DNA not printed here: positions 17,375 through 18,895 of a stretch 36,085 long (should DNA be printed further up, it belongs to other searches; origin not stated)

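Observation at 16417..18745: Lys-to-His DegT-family enzyme next to Gmd: predicted GDP-3,6-dideoxyhexose (colitose-like) branch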

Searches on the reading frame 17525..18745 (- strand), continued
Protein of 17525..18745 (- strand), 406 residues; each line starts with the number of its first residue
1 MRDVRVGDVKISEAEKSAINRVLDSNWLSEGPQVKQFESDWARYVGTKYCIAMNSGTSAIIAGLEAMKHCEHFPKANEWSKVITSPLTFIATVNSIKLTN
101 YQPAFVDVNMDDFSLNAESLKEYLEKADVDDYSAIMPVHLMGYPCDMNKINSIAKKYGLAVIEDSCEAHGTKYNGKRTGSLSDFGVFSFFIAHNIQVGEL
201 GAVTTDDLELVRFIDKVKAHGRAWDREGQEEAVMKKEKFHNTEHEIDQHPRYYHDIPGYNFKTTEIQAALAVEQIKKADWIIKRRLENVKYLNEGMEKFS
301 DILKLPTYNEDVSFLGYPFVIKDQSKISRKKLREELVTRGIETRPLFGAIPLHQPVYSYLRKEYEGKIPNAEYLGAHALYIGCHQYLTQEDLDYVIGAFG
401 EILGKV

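Call 11: find_homologous_proteins(query=window:17525-18745:-, max_evalue=1e-20)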
Query window:17525-18745:- (406 aa): 5625 proteins with E <= 1e-20 among 8000 candidates; the best 120 are listed.
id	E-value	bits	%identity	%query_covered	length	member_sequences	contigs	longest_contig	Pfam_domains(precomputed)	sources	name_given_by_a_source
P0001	2.3e-276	934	100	100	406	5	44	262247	PF01041.24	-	-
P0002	3.0e-249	845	89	100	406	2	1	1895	PF01041.24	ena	-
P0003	1.4e-230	783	82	100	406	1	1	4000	PF01041.24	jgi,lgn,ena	-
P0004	8.6e-205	698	74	100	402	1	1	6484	PF01041.24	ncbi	-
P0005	7.8e-203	692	75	100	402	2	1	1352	PF01041.24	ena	-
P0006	5.4e-153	528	58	99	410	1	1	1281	PF01041.24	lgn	-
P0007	4.9e-152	525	58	99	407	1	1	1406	PF00155.28,PF01212.28,PF01041.24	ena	-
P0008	7.5e-152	524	58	99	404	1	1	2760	PF00155.28,PF01041.24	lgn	-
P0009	2.5e-151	522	58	100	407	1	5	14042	PF00155.28,PF01041.24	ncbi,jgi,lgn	jgi:CDP-6-deoxy-D-xylo-4-hexulose-3-dehydrase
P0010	1.2e-150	520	57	99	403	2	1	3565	PF00155.28,PF01041.24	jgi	jgi:CDP-6-deoxy-D-xylo-4-hexulose-3-dehydrase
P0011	2.3e-150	519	58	99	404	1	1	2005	PF00155.28,PF01041.24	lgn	-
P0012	3.9e-150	518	56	98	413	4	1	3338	PF01041.24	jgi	-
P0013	9.6e-150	517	57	98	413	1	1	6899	PF01041.24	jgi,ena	jgi:CDP-6-deoxy-D-xylo-4-hexulose-3-dehydrase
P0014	9.8e-150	517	57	97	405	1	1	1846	PF00155.28,PF01041.24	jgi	jgi:CDP-6-deoxy-D-xylo-4-hexulose-3-dehydrase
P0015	1.4e-149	516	59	99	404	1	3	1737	PF00155.28,PF01041.24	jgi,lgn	-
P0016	1.5e-149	516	57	99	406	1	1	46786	PF01041.24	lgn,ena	-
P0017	5.2e-149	515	58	99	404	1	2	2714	PF00155.28,PF01041.24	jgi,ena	jgi:CDP-6-deoxy-D-xylo-4-hexulose-3-dehydrase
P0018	2.5e-148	512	56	99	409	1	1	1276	PF01041.24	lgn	-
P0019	2.8e-148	512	56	99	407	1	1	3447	PF00155.28,PF01041.24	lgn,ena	-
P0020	3.3e-148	512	58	99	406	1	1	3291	PF00155.28,PF01041.24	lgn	-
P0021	4.3e-148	512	57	99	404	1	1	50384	PF00155.28,PF01041.24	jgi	-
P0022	8.6e-148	511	56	99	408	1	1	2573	PF01041.24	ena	-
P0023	2.4e-147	509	57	99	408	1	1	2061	PF01041.24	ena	-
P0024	7.5e-147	507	56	99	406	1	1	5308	PF00155.28,PF00266.26,PF01041.24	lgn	-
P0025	9.8e-147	507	55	100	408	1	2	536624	PF01041.24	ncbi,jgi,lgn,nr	ncbi:MAG TPA: DegT/DnrJ/EryC1/StrS family aminotransferase [Dehalococcoidia bacterium]|nr:DegT/DnrJ/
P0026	1.3e-146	507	56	99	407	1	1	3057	PF01041.24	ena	-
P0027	1.7e-146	506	56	98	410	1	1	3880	PF00155.28,PF01041.24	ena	-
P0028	5.9e-146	505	55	98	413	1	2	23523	PF01041.24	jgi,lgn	jgi:CDP-6-deoxy-D-xylo-4-hexulose-3-dehydrase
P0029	6.9e-146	504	57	100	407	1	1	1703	PF01041.24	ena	-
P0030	8.9e-146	504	57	99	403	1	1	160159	PF00155.28,PF01041.24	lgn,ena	-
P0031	1.3e-145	503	56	99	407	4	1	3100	PF01041.24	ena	-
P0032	1.4e-145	503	54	99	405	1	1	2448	PF00155.28,PF01041.24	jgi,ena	-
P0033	1.5e-145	503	56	99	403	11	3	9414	PF01041.24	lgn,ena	-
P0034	1.7e-145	503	56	99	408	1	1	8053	PF01041.24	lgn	-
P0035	2.1e-145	503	55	99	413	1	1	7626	PF00155.28,PF01041.24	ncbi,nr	ncbi:MAG: DegT/DnrJ/EryC1/StrS family aminotransferase [Nanoarchaeota archaeon]|nr:DegT/DnrJ/EryC1/S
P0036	5.9e-145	501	55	100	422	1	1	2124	PF01041.24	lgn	-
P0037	1.1e-144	500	56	99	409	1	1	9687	PF01041.24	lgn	-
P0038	1.2e-144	500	56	99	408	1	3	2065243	PF01041.24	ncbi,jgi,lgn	jgi:dTDP-4-amino-4,6-dideoxygalactose transaminase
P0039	1.6e-144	500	55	99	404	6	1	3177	PF01041.24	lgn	-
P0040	4.0e-144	499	55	99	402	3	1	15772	PF01041.24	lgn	-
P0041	4.4e-144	498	56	100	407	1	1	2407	PF01041.24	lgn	-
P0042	4.8e-144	498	55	98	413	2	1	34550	PF01041.24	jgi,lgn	-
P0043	4.8e-144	498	54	98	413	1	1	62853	PF01041.24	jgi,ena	jgi:CDP-6-deoxy-D-xylo-4-hexulose-3-dehydrase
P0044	5.1e-144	498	55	98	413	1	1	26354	PF01041.24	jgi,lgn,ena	-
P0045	5.3e-144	498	56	100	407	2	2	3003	PF00155.28,PF01041.24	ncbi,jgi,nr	ncbi:MAG: DegT/DnrJ/EryC1/StrS family aminotransferase [Mariniphaga sp.]|nr:DegT/DnrJ/EryC1/StrS fam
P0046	5.5e-144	498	55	99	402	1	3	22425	PF01041.24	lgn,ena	-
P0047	7.8e-144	498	55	99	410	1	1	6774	PF01041.24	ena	-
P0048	8.1e-144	497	55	97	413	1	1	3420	PF01041.24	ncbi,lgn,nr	ncbi:MAG: DegT/DnrJ/EryC1/StrS family aminotransferase [Elusimicrobiota bacterium]|nr:DegT/DnrJ/EryC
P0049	9.4e-144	497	54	99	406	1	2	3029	PF00155.28,PF01041.24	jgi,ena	-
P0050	1.0e-143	497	54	100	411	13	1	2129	PF00155.28,PF01041.24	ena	-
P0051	1.1e-143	497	54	98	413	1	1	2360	PF01041.24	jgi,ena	-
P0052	1.2e-143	497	55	99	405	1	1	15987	PF00155.28,PF01041.24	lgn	-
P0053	1.4e-143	497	55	99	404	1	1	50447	PF00155.28,PF01041.24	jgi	-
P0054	1.5e-143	497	55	99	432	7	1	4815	PF00155.28,PF01212.28,PF01041.24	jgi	jgi:CDP-6-deoxy-D-xylo-4-hexulose-3-dehydrase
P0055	1.7e-143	496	55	99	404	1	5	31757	PF00155.28,PF01041.24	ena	-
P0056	1.9e-143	496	55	99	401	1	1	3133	PF01212.28,PF01041.24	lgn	-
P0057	2.0e-143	496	57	100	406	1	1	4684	PF01041.24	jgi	jgi:CDP-4-dehydro-6-deoxyglucose reductase, E1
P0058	3.2e-143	495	55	99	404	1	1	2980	PF01041.24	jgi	jgi:CDP-6-deoxy-D-xylo-4-hexulose-3-dehydrase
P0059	3.4e-143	495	54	99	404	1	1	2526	PF00155.28,PF01041.24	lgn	-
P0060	3.4e-143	495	55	99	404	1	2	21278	PF01041.24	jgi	jgi:CDP-6-deoxy-D-xylo-4-hexulose-3-dehydrase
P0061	4.5e-143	495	55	99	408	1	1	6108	PF01041.24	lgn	-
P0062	5.1e-143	495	57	99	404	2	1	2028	PF00155.28,PF01041.24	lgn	-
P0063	8.1e-143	494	54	99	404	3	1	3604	PF01041.24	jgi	jgi:CDP-6-deoxy-D-xylo-4-hexulose-3-dehydrase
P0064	1.2e-142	494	54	100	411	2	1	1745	PF00155.28,PF01041.24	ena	-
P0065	1.3e-142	494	55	100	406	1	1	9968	PF01041.24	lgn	-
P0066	1.5e-142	493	54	99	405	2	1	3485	PF01041.24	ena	-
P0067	1.7e-142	493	55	99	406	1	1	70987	PF00155.28,PF01041.24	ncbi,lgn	-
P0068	1.8e-142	493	55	99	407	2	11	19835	PF00155.28,PF01041.24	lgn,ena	-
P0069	2.1e-142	493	56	100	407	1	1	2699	PF00155.28,PF01041.24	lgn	-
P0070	2.2e-142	493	55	99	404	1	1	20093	PF01041.24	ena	-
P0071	2.2e-142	493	53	100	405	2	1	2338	PF01041.24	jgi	-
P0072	2.7e-142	492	55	99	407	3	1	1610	PF01041.24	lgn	-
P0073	3.2e-142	492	54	99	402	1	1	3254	PF01041.24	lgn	-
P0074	4.0e-142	492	55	99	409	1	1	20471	PF01212.28,PF01041.24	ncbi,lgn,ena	-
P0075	4.2e-142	492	54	100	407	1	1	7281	PF00155.28,PF01041.24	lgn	-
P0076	4.4e-142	492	53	99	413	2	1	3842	PF00155.28,PF01041.24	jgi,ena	-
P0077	4.6e-142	492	55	99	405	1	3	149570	PF00155.28,PF00266.26,PF01041.24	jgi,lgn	-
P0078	5.8e-142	491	54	98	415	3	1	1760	PF00155.28,PF01212.28,PF01041.24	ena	-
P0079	7.3e-142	491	56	99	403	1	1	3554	PF01041.24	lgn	-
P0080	1.1e-141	490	55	99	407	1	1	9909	PF01041.24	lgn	-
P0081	1.1e-141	490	55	99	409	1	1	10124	PF01041.24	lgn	-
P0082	1.1e-141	490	55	100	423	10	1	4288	PF00155.28,PF01041.24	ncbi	-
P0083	1.2e-141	490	54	99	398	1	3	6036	PF00155.28,PF01041.24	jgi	jgi:CDP-6-deoxy-D-xylo-4-hexulose-3-dehydrase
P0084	1.2e-141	490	54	98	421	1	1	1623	PF01041.24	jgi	jgi:perosamine synthetase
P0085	1.3e-141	490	55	99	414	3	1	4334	PF01041.24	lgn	-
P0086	1.4e-141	490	53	98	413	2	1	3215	PF00155.28,PF01041.24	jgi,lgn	jgi:dTDP-4-amino-4,6-dideoxygalactose transaminase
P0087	1.6e-141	490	54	99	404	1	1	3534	PF00155.28,PF01041.24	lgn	-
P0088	1.7e-141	490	55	99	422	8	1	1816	PF00155.28,PF01041.24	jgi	jgi:dTDP-4-amino-4,6-dideoxygalactose transaminase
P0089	1.8e-141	490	54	98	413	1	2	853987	PF00155.28,PF01212.28,PF01041.24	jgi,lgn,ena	-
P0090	1.8e-141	490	55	99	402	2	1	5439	PF00155.28,PF01041.24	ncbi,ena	-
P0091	2.1e-141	490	54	99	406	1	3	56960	PF01041.24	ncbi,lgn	-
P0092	2.1e-141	490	55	98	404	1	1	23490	PF00155.28,PF01041.24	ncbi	-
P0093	2.2e-141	489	55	98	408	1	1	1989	PF01041.24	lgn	-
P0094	2.9e-141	489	55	98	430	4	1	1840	PF01041.24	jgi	-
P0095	3.5e-141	489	54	99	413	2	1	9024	PF00155.28,PF01041.24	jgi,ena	-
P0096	3.5e-141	489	55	100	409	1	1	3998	PF01041.24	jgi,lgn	jgi:CDP-6-deoxy-D-xylo-4-hexulose-3-dehydrase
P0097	3.6e-141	489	54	99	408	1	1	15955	PF01041.24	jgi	jgi:CDP-6-deoxy-D-xylo-4-hexulose-3-dehydrase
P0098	3.7e-141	489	55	99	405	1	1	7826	PF01041.24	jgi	jgi:CDP-6-deoxy-D-xylo-4-hexulose-3-dehydrase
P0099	4.0e-141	489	54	99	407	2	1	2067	PF01041.24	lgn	-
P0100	5.4e-141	488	54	98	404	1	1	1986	PF01041.24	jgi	jgi:dTDP-4-amino-4,6-dideoxygalactose transaminase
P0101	5.6e-141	488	55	99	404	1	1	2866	PF01041.24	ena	-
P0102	5.6e-141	488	55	99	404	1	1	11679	PF01041.24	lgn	-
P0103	7.5e-141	488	55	98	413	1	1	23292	PF00155.28,PF01041.24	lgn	-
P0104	8.3e-141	488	55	99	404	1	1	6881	PF00155.28,PF01041.24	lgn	-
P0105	8.4e-141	488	54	100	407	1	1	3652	PF01041.24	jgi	jgi:CDP-6-deoxy-D-xylo-4-hexulose-3-dehydrase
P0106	9.5e-141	487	56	99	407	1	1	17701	PF00155.28,PF01041.24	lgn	-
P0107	1.1e-140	487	54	99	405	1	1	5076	PF00155.28,PF01041.24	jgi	jgi:dTDP-4-amino-4,6-dideoxygalactose transaminase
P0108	1.2e-140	487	55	97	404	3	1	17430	PF01041.24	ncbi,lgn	-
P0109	1.3e-140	487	54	99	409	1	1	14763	PF01041.24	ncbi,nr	ncbi:UDP-4-amino-4-deoxy-L-arabinose--oxoglutarate aminotransferase [uncultured archaeon]|nr:UDP-4-a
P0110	1.3e-140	487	54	100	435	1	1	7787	PF00155.28,PF01041.24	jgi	jgi:dTDP-4-amino-4,6-dideoxygalactose transaminase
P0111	1.3e-140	487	54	99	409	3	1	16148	PF01041.24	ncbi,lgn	-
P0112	1.4e-140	487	53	99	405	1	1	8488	PF01041.24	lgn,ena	-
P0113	1.5e-140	487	54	99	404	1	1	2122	PF01041.24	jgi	jgi:CDP-6-deoxy-D-xylo-4-hexulose-3-dehydrase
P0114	1.5e-140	487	54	99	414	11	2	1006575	PF01041.24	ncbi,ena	-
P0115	1.8e-140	487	55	99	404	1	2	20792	PF00155.28,PF01041.24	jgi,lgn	-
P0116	1.9e-140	486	54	99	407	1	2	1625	PF01041.24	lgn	-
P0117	2.2e-140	486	55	98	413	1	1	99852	PF01041.24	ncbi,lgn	-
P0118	2.5e-140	486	53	99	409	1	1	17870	PF01041.24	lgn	-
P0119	2.7e-140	486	55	100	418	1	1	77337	PF01041.24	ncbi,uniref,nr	ncbi:MAG: perosamine synthetase [Candidatus Scalindua rubra]|uniref:Perosamine synthetase n=1 Tax=Ca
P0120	2.9e-140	486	55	99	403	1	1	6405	PF01041.24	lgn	-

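Call 19: find_related_loci(query=A1, collection=genome_contigs, flank=10000)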
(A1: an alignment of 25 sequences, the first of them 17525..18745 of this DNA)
Query A1 (406 aa) in genome_contigs; peptide patterns used: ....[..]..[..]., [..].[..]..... (x = any residue, [..] = any of these).
292 stretches matched a pattern; 274 encode a relative of the query (tblastn E <= 1e-3); the best 80 are kept; 80 distinct loci.
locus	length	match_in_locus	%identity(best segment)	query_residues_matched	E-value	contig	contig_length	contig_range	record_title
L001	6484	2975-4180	74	1-406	0e+0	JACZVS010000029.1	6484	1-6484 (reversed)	MAG: Nanoarchaeota archaeon isolate B19T1B11 B19T1B11_NODE2535, whole genome shotgun sequence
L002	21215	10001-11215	55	1-405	4e-153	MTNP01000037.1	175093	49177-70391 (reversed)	MAG: Dehalococcoides sp. JdFR-54 JGI24020J35080_1000031, whole genome shotgun sequence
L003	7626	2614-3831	55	4-405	2e-152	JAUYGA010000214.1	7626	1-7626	MAG: Nanoarchaeota archaeon isolate C21_metabat.bin.55 C21_k141_43598, whole genome shotgun sequence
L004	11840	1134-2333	55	4-403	2e-151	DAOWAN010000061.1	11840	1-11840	MAG TPA_asm: Candidatus Nanohalarchaeota archaeon isolate CSMAG_1836 CSMAG_1836_k141_340688_length_11840_cov_11.8373, wh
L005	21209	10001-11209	56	1-403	2e-150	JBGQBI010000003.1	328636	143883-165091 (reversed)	MAG: Candidatus Methanoperedens sp. isolate OBJ2_061818_130_10 k141_500979_length_328636_cov_1292.5399, whole genome sho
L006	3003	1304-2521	56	1-406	1e-157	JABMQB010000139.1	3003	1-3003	MAG: Mariniphaga sp. isolate bin.676 k141_1057930, whole genome shotgun sequence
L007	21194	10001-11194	54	4-402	1e-148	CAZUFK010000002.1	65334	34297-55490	MAG TPA_asm: uncultured Candidatus Bathyarchaeia archaeon isolate binchicken_co91_416 genome assembly, contig: NODE_397_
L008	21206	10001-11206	55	1-406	3e-148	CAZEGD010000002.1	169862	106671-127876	MAG TPA_asm: uncultured archaeon isolate binchicken_co100_354 genome assembly, contig: NODE_50_length_169862_cov_9.03099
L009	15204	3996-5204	54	4-404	1e-147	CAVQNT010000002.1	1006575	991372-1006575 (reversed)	MAG: Candidatus Bathyarchaeota archaeon isolate MFD04408.bin.1.228 genome assembly, contig: contig_27907, whole genome s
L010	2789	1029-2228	55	1-403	1e-155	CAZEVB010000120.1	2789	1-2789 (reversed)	MAG TPA_asm: uncultured archaeon isolate SRP178699_co2_64 genome assembly, contig: NODE_53680_length_2789_cov_6.697513,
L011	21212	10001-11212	55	2-405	1e-146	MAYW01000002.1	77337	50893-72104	MAG: Candidatus Scalindua rubra isolate BSI-1 SCARUB_contig000002, whole genome shotgun sequence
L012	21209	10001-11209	55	1-403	1e-146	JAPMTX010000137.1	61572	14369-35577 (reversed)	MAG: Candidatus Methanoperedens sp. isolate LC 1 LC_0.1_scaffold_94, whole genome shotgun sequence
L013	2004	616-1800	55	1-403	6e-157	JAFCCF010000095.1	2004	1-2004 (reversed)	MAG: Candidatus Aminicenantes bacterium isolate AB_1215_Bin_51 AB_1215_Bin_51.fna_scaffold_212522, whole genome shotgun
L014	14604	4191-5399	55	1-403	6e-145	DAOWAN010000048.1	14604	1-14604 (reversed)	MAG TPA_asm: Candidatus Nanohalarchaeota archaeon isolate CSMAG_1836 CSMAG_1836_k141_3387816_length_14604_cov_10.0000, w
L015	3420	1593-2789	55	1-394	3e-150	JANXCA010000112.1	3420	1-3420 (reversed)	MAG: Endomicrobia bacterium isolate SKYB53 NODE_112_length_3420_cov_7.178283, whole genome shotgun sequence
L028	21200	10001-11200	51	1-403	2e-141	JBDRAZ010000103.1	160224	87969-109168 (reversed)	MAG: archaeon isolate MEGAHIT-group-1.1032 k141_13070647, whole genome shotgun sequence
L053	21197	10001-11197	55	4-402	2e-146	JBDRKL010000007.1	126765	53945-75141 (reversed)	MAG: archaeon isolate MEGAHIT-group-1.702 k141_6565431, whole genome shotgun sequence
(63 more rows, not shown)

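Call 35: search_solved_structures(query=A1, max_evalue=1e-30, show_alignments=2)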
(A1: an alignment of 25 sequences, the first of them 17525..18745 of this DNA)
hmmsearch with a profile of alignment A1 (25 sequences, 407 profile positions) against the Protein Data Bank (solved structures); distinct sequences matched with E-value up to 1e-30: 42.
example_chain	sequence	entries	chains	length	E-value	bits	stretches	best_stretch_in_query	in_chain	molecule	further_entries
3bcx_A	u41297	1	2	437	1.6e-70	241.3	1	11-402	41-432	CDP-6-deoxy-L-threo-D-glycero-4-hexulose-3-dehydrase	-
3bb8_A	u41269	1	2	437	2.7e-69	237.3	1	11-402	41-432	CDP-4-keto-6-deoxy-D-glucose-3-dehydrase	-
2gms_A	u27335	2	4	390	9.6e-66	225.5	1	14-398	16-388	Putative pyridoxamine 5-phosphate-dependent dehydrase, Wbdk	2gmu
2r0t_A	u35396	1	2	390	1.5e-64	221.6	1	14-398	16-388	Pyridoxamine 5-phosphate-dependent dehydrase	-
3b8x_A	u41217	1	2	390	1.8e-64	221.4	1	14-398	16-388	Pyridoxamine 5-phosphate-dependent dehydrase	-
3gr9_A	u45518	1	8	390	2.4e-64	221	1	14-398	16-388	ColD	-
7b0d_A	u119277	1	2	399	1.4e-63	218.4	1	10-221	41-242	Glutamine--scyllo-inositol transaminase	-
3bn1_A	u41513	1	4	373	4.1e-62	213.6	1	3-220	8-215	Perosamine synthetase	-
3dr7_A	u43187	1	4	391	5.2e-62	213.3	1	3-220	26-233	Putative perosamine synthetase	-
3dr4_A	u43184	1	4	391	8.9e-62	212.5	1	3-220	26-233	Putative perosamine synthetase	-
7b0m_AAA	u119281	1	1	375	1.9e-55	191.7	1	10-215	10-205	Sugar aminotransferase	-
7l7x_AAA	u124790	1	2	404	1.3e-53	185.6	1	15-404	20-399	DegT/DnrJ/EryC1/StrS aminotransferase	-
2c7t_A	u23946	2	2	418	7.3e-48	166.7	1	14-314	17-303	GLUTAMINE-2-DEOXY-SCYLLO-INOSOSE AMINOTRANSFERASE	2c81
5w71_A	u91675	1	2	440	8.7e-48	166.4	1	14-314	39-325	L-glutamine:2-deoxy-scyllo-inosose aminotransferase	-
1mdo_A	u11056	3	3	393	6.4e-47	163.5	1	11-403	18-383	ArnB aminotransferase | UDP-4-amino-4-deoxy-L-arabinose--oxoglutarate aminotransferase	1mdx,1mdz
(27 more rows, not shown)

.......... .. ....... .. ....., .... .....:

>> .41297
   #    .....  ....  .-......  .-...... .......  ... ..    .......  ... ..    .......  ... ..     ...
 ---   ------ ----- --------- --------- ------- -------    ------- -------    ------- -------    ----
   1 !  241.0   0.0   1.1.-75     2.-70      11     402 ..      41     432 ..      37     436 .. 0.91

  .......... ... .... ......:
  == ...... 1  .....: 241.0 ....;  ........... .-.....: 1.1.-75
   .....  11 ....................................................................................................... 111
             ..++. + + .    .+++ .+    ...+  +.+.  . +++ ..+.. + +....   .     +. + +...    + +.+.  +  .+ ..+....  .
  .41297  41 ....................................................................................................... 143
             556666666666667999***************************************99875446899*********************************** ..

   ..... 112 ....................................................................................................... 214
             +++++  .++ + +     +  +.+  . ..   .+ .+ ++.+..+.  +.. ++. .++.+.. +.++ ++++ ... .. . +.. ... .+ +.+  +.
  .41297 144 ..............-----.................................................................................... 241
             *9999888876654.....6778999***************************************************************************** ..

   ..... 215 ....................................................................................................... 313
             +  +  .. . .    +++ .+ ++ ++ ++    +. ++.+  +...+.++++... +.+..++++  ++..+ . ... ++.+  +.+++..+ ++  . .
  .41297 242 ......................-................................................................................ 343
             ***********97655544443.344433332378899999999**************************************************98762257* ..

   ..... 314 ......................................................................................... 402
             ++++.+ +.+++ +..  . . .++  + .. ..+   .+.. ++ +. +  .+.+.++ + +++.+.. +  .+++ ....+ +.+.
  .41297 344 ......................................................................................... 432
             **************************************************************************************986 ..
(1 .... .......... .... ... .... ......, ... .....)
